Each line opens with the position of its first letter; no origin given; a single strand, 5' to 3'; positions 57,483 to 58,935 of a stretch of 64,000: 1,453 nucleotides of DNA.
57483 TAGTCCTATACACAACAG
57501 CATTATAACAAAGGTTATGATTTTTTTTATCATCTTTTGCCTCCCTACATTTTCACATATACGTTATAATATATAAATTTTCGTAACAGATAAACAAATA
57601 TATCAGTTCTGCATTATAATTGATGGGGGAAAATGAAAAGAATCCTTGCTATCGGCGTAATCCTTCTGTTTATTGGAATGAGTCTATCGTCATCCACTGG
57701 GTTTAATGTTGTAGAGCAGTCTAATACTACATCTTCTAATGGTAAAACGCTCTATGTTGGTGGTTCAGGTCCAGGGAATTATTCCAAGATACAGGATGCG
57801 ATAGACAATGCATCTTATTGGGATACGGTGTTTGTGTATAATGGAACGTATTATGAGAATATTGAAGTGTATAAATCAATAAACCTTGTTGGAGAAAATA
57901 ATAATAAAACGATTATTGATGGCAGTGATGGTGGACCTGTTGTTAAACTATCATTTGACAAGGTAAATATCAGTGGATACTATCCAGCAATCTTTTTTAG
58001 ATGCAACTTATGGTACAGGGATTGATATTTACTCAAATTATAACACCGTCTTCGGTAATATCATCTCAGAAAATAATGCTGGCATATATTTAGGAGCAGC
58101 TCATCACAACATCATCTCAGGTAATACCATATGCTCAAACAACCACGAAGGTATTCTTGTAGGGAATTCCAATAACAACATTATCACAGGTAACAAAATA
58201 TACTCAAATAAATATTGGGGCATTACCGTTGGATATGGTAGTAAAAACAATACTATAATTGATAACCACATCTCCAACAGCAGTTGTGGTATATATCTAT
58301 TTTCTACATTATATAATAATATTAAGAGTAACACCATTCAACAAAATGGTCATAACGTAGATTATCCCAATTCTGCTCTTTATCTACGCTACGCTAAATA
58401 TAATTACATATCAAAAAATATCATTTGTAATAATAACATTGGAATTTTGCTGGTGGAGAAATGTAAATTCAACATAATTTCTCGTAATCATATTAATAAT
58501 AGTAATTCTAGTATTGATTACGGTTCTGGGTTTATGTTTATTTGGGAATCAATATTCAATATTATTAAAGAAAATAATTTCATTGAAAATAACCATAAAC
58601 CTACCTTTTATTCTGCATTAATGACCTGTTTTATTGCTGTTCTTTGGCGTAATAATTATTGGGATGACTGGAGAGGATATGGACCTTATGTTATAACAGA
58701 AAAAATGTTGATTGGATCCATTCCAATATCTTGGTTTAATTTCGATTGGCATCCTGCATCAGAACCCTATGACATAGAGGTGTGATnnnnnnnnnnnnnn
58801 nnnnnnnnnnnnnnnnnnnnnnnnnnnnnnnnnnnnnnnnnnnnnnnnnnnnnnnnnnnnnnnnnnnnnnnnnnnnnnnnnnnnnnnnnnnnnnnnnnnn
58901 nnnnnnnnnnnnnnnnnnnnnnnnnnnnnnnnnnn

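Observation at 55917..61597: Cell-surface locus: CARDB-like protein, beta-helix protein and a tandem array of four paralogous signal-anchored proteins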

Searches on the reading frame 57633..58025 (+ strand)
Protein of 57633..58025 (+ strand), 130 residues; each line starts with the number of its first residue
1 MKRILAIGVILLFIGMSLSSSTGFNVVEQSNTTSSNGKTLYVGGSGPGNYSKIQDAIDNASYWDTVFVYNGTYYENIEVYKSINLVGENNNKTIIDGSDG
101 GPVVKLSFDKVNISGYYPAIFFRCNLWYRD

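Call 3: search_protein_families(library=pfam, proteins=[window:57633-58025:+], max_evalue=1)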
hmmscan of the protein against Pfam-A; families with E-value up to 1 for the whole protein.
window:57633-58025:+ (130 aa): 5 families
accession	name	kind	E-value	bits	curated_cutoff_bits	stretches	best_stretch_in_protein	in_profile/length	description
PF01095.25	Pectinesterase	-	9.9e-05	21.7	27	1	42-98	4-67/298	Pectinesterase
PF12708.12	Pect-lyase_RHGA_epim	-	0.0019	18.5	27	1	51-101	19-74/213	Rhamnogalacturonase A/epimerase, pectate lyase-like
PF11381.13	DUF3185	-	0.031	14.7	25.3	1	4-44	7-48/59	Protein of unknown function (DUF3185)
PF14341.11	PilX_N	-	0.14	12.6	25.5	1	5-37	5-36/51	PilX N-terminal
PF16339.10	DUF4969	-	0.33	11.8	31.4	1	75-111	37-73/79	Domain of unknown function (DUF4969)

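Call 42: search_protein_families(library=ncbifam, proteins=[window:57633-58025:+], max_evalue=1)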
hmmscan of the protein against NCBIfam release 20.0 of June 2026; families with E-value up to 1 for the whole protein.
window:57633-58025:+ (130 aa): 3 families
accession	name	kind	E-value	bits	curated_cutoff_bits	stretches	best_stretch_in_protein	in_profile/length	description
TIGR04247.1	NosD_copper_fam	subfamily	1.4e-08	33.7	300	1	53-115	1-61/377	nitrous oxide reductase family maturation protein NosD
NF053838.1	hit_Bd0108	equivalog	0.054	14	40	1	1-37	1-33/94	predatory lifecycle switch protein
TIGR04370.1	glyco_rpt_poly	subfamily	0.084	11.8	40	1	2-95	214-323/396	oligosaccharide repeat unit polymerase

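Call 81: find_encoding_contigs(protein=window:57633-58025:+, flank=3000, max_places=4)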
Protein window:57633-58025:+ (130 aa): no gene with exactly this product is on record in the collection.

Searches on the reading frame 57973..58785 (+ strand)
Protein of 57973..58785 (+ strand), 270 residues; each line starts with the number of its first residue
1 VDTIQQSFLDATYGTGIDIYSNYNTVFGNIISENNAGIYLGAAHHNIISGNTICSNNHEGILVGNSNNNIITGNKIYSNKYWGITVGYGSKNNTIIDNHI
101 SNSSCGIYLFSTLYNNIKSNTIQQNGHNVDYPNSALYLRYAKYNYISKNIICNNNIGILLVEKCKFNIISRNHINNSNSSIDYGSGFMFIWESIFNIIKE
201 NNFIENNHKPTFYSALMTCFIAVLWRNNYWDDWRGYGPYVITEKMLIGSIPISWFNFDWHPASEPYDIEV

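Call 3: search_protein_families(library=pfam, proteins=[window:57973-58785:+], max_evalue=1)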
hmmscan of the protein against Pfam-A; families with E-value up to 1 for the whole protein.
window:57973-58785:+ (270 aa): 2 families
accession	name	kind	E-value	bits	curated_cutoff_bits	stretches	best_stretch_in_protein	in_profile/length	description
PF05048.19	NosD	-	8.1e-22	78.1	23.6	2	20-132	67-179/212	Periplasmic copper-binding protein (NosD)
PF13229.12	Beta_helix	-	3e-18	66.4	25.9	2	13-122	45-158/158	Right handed beta helix region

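Call 42: search_protein_families(library=ncbifam, proteins=[window:57973-58785:+], max_evalue=1)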
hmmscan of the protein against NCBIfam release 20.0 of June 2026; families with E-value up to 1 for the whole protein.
window:57973-58785:+ (270 aa): 3 families
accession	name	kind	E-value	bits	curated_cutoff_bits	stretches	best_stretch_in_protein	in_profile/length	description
TIGR03804.1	para_beta_helix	repeat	1.6e-20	72.5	19.45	4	88-126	5-43/44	parallel beta-helix repeat protein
TIGR04247.1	NosD_copper_fam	subfamily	2.9e-17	62.3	300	2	60-236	151-314/377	nitrous oxide reductase family maturation protein NosD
NF047854.1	LIC10774_subfam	equivalog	0.043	12.7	380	2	116-186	206-283/358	LIC10774/LIC10365 family surface protein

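Call 63: search_solved_structures(query=window:57973-58785:+, max_evalue=0.01, show_alignments=2)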
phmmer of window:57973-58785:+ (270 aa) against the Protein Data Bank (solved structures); distinct sequences matched with E-value up to 0.01: 0.

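Call 69: search_protein_families(library=phrogs, proteins=[window:57973-58785:+], max_evalue=0.01)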
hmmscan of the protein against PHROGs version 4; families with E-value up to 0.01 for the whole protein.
window:57973-58785:+ (270 aa): 0 families

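Call 70: search_protein_families(library=padloc, proteins=[window:57973-58785:+], max_evalue=0.01)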
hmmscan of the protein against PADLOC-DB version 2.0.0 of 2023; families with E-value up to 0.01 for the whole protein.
window:57973-58785:+ (270 aa): 0 families
